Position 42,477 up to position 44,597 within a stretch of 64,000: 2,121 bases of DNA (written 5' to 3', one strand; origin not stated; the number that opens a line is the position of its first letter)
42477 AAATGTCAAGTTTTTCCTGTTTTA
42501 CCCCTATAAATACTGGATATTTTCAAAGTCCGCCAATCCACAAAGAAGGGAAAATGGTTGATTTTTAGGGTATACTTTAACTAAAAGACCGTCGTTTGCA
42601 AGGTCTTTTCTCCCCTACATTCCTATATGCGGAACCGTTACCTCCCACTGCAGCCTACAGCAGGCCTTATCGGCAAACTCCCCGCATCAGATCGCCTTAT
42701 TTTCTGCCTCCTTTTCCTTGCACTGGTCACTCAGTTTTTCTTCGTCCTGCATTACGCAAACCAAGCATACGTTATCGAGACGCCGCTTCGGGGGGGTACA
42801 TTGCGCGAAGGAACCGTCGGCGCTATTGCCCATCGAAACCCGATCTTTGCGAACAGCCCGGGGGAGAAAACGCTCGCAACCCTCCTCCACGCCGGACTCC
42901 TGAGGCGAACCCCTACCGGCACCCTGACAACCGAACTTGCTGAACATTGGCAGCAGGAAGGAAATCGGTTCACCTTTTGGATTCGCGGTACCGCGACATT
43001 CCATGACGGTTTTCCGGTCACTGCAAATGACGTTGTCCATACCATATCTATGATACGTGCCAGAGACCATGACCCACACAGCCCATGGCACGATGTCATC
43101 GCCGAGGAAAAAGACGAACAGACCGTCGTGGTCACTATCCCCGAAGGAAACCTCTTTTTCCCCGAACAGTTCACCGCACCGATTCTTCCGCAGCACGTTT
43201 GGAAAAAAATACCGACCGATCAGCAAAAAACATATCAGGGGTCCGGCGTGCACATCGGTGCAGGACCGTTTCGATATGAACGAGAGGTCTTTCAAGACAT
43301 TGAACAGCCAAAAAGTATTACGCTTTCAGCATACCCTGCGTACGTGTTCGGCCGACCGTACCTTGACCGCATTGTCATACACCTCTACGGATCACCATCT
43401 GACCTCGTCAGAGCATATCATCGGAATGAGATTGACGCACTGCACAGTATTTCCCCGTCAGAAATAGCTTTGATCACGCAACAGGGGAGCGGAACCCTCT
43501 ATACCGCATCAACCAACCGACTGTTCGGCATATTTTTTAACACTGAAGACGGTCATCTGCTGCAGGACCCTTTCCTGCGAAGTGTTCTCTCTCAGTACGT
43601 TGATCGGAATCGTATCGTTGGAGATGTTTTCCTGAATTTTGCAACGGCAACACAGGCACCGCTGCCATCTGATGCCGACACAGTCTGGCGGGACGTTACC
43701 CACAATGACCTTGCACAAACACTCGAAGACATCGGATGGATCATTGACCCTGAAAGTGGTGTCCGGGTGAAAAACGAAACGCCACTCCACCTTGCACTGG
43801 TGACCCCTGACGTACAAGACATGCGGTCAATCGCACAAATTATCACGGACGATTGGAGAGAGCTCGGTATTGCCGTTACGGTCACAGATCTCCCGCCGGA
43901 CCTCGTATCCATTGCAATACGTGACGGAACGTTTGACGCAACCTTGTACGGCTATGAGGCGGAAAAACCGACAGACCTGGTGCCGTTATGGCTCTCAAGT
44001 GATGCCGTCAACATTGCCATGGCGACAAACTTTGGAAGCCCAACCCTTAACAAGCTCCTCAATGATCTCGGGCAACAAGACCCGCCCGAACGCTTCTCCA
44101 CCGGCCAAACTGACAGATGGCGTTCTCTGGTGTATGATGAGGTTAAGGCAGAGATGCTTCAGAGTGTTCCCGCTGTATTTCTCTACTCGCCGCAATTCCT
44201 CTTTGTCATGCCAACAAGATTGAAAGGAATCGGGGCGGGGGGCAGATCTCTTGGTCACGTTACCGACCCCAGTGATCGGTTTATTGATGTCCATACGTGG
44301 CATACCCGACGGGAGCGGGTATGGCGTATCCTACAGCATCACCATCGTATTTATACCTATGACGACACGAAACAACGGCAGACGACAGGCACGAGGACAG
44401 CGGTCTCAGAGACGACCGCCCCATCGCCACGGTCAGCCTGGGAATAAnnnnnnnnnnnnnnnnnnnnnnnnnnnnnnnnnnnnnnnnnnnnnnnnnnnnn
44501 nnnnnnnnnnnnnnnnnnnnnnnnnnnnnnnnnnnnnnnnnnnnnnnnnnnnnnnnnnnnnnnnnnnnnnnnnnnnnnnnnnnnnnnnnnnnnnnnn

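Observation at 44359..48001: Tandem RNase J paralogs, the first one catalytically degenerate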

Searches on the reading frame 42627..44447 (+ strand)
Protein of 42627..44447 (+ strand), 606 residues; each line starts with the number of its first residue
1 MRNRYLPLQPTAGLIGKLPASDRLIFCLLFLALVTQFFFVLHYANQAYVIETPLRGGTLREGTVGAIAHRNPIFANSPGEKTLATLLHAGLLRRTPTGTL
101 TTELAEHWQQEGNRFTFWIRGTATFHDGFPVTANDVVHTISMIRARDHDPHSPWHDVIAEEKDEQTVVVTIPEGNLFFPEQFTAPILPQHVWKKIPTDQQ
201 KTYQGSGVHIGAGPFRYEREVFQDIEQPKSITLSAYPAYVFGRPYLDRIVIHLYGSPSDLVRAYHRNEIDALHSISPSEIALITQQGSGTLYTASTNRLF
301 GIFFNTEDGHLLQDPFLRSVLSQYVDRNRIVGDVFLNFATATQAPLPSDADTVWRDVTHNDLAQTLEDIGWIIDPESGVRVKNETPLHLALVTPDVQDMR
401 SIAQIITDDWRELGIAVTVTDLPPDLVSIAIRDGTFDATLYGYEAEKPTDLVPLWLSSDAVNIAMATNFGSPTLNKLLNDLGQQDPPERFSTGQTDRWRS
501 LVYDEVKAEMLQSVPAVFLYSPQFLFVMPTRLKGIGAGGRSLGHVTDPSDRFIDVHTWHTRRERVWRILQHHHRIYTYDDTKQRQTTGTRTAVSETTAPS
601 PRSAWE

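Call 3: search_protein_families(library=pfam, proteins=[window:42627-44447:+])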
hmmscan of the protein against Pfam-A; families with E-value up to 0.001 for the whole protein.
window:42627-44447:+ (606 aa): 1 family
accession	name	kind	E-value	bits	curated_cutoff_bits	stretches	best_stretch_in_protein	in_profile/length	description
PF00496.27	SBP_bac_5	-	8.9e-46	157.1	32.4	1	101-457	3-360/368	Bacterial extracellular solute-binding proteins, family 5 Middle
